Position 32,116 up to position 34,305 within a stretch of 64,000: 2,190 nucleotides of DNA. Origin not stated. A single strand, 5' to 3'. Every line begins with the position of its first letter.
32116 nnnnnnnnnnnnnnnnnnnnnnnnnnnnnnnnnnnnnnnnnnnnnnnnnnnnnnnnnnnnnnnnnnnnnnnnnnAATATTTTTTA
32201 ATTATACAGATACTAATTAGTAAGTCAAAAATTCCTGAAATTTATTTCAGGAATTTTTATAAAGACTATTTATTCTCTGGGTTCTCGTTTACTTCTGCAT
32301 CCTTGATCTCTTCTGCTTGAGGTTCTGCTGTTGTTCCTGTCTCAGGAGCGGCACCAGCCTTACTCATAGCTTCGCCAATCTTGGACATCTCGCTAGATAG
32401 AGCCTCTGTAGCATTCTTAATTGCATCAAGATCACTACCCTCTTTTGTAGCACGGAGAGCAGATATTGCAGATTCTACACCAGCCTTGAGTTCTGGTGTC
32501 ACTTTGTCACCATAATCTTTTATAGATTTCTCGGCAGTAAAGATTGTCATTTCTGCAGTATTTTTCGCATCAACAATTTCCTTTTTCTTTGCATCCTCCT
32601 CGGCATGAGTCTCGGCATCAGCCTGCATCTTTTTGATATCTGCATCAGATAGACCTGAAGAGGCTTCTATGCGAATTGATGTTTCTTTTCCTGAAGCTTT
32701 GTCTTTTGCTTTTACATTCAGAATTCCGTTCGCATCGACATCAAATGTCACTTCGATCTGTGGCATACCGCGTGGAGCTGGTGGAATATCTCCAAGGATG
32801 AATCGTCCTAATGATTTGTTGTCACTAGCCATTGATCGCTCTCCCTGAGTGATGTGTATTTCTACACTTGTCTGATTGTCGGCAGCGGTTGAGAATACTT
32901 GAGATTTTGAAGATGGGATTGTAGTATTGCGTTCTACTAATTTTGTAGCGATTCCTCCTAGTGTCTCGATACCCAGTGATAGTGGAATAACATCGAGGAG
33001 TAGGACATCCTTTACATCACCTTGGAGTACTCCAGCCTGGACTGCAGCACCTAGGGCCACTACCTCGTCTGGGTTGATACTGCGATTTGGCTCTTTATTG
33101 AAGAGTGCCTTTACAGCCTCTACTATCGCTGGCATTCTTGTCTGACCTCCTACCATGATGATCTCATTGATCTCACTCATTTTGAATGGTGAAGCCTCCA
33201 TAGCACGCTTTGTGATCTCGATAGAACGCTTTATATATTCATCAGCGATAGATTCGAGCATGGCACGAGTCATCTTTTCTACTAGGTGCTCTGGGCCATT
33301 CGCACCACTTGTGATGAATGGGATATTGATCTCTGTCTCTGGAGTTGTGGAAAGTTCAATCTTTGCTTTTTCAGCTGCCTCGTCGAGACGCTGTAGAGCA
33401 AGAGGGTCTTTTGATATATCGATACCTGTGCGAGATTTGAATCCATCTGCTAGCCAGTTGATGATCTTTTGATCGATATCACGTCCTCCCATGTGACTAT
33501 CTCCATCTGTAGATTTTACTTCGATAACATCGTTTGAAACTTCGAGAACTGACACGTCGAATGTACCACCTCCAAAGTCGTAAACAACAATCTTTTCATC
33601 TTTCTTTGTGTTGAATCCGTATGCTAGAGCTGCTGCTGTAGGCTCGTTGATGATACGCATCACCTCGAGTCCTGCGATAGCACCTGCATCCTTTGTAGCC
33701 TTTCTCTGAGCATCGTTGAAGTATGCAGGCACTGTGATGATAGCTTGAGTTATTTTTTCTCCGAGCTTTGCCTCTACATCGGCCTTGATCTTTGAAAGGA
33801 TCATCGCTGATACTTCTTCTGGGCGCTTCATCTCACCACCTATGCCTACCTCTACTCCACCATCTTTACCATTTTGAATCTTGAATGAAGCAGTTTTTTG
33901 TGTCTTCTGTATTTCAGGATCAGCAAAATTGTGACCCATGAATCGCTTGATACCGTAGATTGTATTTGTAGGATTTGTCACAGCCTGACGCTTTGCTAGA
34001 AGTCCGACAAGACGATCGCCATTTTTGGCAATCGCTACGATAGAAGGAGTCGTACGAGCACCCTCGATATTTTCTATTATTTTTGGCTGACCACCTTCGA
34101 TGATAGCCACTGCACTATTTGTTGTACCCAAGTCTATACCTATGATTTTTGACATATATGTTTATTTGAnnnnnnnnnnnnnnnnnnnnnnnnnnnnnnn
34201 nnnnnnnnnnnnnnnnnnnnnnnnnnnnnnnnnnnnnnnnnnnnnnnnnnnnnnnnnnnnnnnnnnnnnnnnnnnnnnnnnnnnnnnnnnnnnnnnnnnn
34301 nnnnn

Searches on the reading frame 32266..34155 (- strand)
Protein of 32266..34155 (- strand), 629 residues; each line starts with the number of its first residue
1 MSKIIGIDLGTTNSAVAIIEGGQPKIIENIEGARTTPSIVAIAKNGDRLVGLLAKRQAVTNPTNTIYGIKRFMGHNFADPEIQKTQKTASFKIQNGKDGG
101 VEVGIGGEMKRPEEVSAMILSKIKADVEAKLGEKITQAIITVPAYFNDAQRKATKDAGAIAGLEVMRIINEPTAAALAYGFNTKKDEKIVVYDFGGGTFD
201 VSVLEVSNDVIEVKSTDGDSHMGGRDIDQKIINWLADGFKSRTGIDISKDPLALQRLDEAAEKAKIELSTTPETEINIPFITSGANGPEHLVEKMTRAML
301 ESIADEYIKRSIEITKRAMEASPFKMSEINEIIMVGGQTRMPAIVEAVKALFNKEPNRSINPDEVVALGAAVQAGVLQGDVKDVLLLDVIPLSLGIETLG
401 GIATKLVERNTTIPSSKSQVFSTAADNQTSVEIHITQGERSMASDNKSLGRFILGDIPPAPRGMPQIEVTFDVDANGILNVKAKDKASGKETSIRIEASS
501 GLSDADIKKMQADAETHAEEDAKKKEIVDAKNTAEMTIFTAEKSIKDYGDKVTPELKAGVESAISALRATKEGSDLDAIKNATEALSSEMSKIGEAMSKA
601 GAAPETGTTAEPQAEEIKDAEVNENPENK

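Call 9: search_protein_families(library=ncbifam, proteins=[window:32266-34155:-], max_evalue=0.001)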
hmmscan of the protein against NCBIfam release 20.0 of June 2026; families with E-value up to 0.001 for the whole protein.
window:32266-34155:- (629 aa): 14 families
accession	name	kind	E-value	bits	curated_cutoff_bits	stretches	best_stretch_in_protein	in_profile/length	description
NF001413.0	PRK00290.1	equivalog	3.6e-277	920.8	648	1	1-627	1-623/625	molecular chaperone DnaK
TIGR02350.1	prok_dnaK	equivalog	4.7e-267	887.2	822.55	1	3-598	1-595/596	molecular chaperone DnaK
NF009947.0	PRK13411.1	equivalog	6e-247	820.9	1002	1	1-611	1-613/662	molecular chaperone DnaK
NF009946.0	PRK13410.1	equivalog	7.7e-227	754.7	1019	1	1-599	1-603/669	molecular chaperone DnaK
NF003520.0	PRK05183.1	subfamily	6.9e-180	599.5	620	1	4-591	21-598/621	Fe-S protein assembly chaperone HscA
TIGR01991.1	HscA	equivalog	3e-179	597.3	708.55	1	5-591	2-578/600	Fe-S protein assembly chaperone HscA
NF002399.0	PRK01433.1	equivalog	1.3e-114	383.9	743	1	4-593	21-573/595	Fe-S protein assembly chaperone HscA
NF008673.0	PRK11678.1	equivalog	6.5e-24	84.6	331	2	113-214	127-236/450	molecular chaperone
NF010539.0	PRK13927.1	subfamily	6.9e-13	48.2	293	1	116-347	80-299/339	rod shape-determining protein MreB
NF011660.0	PRK15080.1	equivalog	9.2e-13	48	182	1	118-222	77-176/277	ethanolamine utilization protein EutJ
TIGR02529.1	EutJ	subfamily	1.3e-11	44.5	152.1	1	117-222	43-143/239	ethanolamine utilization protein EutJ family protein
TIGR00904.1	mreB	subfamily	4.4e-10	39.1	365.75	1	136-338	99-290/334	MreB/Mrl family cell shape determining protein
NF010540.1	PRK13929.1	exception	1.2e-08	34.4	515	1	116-372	77-322/334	rod-share determining protein MreBH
TIGR01174.1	ftsA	equivalog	1.9e-06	27.2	175.85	1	258-371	243-356/371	cell division protein FtsA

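Call 55: find_homologous_proteins(query=window:32266-34155:-, max_evalue=1e-50)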
Query window:32266-34155:- (629 aa): 8000 proteins with E <= 1e-50 among 8000 candidates; the best 120 are listed.
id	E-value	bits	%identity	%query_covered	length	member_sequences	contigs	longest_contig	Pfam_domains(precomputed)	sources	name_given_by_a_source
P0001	0.0e+0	1296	97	100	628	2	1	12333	PF00012.27,PF02782.23,PF06723.20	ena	-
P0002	0.0e+0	1296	97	100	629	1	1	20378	PF00012.27,PF02782.23,PF06723.20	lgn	-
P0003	0.0e+0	1276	95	100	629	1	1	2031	PF00012.27,PF02782.23,PF06723.20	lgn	-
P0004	0.0e+0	1169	89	99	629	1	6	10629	PF00012.27,PF06723.20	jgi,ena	-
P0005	0.0e+0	1169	88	100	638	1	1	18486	PF00012.27,PF06723.20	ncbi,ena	-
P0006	0.0e+0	1169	89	99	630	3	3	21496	PF00012.27,PF06723.20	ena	-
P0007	0.0e+0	1169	88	100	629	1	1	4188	PF00012.27,PF06723.20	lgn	-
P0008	0.0e+0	1168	89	99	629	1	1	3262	PF00012.27,PF06723.20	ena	-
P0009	0.0e+0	1168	87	100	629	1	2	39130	PF00012.27,PF02782.23,PF06723.20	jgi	jgi:molecular chaperone DnaK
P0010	0.0e+0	1168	87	100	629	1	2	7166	PF00012.27,PF06723.20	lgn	-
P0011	0.0e+0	1167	89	99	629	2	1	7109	PF00012.27,PF06723.20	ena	-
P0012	0.0e+0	1166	87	100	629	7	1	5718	PF00012.27,PF06723.20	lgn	-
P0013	0.0e+0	1163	87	100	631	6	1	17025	PF00012.27,PF06723.20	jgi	jgi:molecular chaperone DnaK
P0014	0.0e+0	1161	87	100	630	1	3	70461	PF00012.27,PF06723.20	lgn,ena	-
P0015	0.0e+0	1160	86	100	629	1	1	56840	PF00012.27,PF06723.20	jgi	-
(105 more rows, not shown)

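Call 56: find_encoding_contigs(protein=P0002, flank=10000, max_places=4)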
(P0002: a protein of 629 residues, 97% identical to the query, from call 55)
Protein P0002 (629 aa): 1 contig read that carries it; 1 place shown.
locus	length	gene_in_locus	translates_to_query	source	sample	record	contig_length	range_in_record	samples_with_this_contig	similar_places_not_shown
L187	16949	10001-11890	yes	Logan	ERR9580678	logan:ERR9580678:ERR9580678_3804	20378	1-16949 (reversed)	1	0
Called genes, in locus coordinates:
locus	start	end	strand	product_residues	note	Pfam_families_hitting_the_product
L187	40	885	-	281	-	-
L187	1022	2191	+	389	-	-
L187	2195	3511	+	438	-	-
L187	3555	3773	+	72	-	PF01176:eIF-1a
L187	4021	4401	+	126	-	PF00416:Ribosomal_S13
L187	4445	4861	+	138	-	PF00411:Ribosomal_S11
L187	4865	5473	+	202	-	PF00163:Ribosomal_S4, PF01479:S4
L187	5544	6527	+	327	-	PF01193:RNA_pol_L, PF01000:RNA_pol_A_bac, PF03118:RNA_pol_A_CTD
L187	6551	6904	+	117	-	PF01196:Ribosomal_L17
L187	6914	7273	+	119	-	PF00572:Ribosomal_L13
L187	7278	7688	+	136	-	PF00380:Ribosomal_S9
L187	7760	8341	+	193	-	PF01025:GrpE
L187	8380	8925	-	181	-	-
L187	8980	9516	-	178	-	PF20803:PaaX_M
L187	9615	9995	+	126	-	-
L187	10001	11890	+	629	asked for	PF00012:HSP70, PF06723:MreB_Mbl, PF02782:FGGY_C (weak)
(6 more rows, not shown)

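Call 57: find_encoding_contigs(protein=P0001, flank=10000, max_places=4)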
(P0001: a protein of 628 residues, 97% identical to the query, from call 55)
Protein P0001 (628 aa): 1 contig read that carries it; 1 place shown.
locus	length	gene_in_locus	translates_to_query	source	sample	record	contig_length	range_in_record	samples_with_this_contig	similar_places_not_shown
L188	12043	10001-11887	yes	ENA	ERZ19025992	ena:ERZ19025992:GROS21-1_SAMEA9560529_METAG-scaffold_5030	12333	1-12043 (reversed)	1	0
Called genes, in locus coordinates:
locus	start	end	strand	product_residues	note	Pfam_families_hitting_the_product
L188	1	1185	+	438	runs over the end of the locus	-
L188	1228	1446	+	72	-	PF01176:eIF-1a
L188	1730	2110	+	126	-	PF00416:Ribosomal_S13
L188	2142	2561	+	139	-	PF00411:Ribosomal_S11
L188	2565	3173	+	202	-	PF00163:Ribosomal_S4, PF01479:S4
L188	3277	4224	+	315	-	PF01193:RNA_pol_L, PF01000:RNA_pol_A_bac, PF03118:RNA_pol_A_CTD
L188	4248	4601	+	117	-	PF01196:Ribosomal_L17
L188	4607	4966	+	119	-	PF00572:Ribosomal_L13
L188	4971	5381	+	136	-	PF00380:Ribosomal_S9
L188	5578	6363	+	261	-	PF01471:PG_binding_1, PF16656:Pur_ac_phosph_N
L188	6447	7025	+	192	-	PF01025:GrpE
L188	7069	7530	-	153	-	-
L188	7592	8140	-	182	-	PF20803:PaaX_M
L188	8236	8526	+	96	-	-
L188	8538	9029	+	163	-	-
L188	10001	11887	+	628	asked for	PF00012:HSP70, PF06723:MreB_Mbl, PF02782:FGGY_C (weak)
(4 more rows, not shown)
